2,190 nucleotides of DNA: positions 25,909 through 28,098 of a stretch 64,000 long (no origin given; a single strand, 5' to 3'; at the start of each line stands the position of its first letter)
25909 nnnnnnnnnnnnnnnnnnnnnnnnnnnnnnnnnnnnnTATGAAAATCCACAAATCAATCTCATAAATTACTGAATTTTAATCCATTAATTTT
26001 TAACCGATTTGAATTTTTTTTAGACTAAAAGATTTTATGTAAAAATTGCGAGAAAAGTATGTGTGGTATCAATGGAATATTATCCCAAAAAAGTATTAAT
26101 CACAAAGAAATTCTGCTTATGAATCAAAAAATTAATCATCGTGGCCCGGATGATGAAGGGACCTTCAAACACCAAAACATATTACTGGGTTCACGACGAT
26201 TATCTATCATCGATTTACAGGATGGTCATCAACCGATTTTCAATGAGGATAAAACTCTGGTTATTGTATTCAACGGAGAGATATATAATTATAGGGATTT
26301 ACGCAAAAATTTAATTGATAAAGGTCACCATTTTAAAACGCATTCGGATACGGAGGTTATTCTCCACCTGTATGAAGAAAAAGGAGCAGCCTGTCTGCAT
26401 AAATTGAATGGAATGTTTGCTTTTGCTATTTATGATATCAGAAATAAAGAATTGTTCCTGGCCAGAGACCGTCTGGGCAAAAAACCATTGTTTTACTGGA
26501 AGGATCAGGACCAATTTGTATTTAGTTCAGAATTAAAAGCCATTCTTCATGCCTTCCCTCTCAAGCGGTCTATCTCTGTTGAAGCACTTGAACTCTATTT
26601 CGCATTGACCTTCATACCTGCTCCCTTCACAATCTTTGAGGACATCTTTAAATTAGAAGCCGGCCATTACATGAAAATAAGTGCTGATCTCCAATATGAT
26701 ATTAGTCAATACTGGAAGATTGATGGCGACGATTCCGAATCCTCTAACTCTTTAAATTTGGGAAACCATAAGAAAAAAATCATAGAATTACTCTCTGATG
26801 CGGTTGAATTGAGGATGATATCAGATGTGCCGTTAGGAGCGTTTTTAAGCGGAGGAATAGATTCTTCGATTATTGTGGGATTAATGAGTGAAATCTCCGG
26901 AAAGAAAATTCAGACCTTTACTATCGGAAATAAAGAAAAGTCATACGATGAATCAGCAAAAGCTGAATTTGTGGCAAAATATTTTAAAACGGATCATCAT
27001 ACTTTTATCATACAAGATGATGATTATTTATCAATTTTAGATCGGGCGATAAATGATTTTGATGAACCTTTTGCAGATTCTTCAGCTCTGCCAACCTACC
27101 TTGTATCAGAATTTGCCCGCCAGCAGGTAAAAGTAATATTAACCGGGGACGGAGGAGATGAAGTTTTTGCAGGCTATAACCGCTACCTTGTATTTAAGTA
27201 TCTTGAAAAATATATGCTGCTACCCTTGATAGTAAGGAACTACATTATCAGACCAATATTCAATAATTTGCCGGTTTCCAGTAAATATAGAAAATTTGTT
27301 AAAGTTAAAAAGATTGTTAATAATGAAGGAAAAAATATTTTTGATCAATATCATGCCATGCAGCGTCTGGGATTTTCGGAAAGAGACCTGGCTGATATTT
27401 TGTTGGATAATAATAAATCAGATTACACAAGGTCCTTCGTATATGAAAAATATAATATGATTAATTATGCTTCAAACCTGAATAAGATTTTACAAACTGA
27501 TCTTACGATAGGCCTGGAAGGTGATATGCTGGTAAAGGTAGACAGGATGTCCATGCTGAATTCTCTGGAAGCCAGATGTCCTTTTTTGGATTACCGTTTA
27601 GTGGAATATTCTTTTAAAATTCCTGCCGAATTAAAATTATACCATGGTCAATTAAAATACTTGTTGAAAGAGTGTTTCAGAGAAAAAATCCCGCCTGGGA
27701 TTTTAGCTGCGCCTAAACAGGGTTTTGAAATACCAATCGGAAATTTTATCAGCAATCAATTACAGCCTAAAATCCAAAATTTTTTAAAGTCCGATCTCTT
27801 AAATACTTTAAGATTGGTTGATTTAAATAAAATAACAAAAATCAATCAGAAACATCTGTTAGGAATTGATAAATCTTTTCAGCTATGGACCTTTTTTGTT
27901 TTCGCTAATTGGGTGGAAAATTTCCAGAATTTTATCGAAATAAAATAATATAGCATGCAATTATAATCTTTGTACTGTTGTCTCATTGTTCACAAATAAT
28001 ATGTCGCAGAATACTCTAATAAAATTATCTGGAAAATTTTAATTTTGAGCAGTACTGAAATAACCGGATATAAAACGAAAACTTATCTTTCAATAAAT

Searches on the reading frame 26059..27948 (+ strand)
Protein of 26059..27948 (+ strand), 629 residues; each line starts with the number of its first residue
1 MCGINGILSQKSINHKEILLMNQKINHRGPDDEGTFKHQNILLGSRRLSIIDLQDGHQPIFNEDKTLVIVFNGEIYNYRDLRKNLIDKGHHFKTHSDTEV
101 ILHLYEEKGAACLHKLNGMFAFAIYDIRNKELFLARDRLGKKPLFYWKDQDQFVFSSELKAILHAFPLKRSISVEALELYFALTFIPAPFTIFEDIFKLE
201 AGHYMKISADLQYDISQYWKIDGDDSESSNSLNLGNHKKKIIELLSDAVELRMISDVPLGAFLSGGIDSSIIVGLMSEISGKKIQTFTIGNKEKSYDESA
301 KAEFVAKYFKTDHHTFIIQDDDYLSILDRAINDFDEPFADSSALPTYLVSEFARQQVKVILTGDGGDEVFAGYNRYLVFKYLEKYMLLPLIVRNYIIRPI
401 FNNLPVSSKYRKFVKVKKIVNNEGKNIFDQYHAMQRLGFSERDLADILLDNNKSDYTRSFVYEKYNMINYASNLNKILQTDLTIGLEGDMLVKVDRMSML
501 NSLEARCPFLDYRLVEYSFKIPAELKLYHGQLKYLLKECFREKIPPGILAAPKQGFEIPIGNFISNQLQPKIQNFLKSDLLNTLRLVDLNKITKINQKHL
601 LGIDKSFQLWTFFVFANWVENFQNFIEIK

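Call 6: search_protein_families(library=pfam, proteins=[window:26059-27948:+], max_evalue=0.001)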
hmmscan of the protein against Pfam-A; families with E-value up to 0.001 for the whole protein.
window:26059-27948:+ (629 aa): 4 families
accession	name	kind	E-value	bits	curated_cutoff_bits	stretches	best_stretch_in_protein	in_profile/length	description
PF00733.27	Asn_synthase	-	7.5e-88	296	21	1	241-619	2-353/354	Asparagine synthase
PF13537.11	GATase_7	-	6.4e-51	172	25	1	46-163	2-122/123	Glutamine amidotransferase domain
PF13522.11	GATase_6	-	6.7e-45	152.7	27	1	30-158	1-130/130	Glutamine amidotransferase domain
PF12481.13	DUF3700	-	6.6e-06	26.2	27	1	112-160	125-174/228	Aluminium induced protein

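Call 43: search_protein_families(library=ncbifam, proteins=[window:26059-27948:+], max_evalue=0.001)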
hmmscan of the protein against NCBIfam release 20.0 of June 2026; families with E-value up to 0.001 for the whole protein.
window:26059-27948:+ (629 aa): 11 families
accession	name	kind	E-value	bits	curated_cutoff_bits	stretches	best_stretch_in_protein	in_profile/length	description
TIGR03108.1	eps_aminotran_1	hypoth_equivalog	2.7e-169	564.8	816.9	1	1-620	1-626/628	XrtA/PEP-CTERM system amidotransferase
TIGR01536.1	asn_synth_AEB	equivalog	2.5e-152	508.5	267.1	1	2-556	1-517/517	asparagine synthase (glutamine-hydrolyzing)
TIGR03104.1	trio_amidotrans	equivalog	4.4e-129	431.4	570.1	2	1-377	1-384/589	N-acetylglutaminylglutamine amidotransferase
NF006949.0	PRK09431.1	equivalog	1.3e-103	347.4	499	3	1-164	1-167/554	asparagine synthase B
NF033535.1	lass_lactam_cya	exception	2.9e-75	254.1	525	2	1-375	1-382/668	lasso peptide isopeptide bond-forming cyclase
NF033561.1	macrolact_Ik_Al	subfamily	6.6e-15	54.7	300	1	125-377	86-338/561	albusnodin/ikarugamycin family macrolactam cyclase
NF001484.0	PRK00331.1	subfamily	4.6e-14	51.7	381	1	59-164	87-200/601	isomerizing glutamine--fructose-6-phosphate transaminase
TIGR01134.1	purF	equivalog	9.2e-14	51.6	350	1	57-165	84-202/432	amidophosphoribosyltransferase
TIGR01135.1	glmS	equivalog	4.6e-13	48.5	418.05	1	59-165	86-200/607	glutamine--fructose-6-phosphate transaminase (isomerizing)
NF010587.0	PRK13980.1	equivalog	0.00012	21.4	255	1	229-320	6-96/267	NAD+ synthase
TIGR00552.1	nadE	equivalog_domain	0.00076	18.8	63.65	0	236-319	4-87/251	NAD(+) synthase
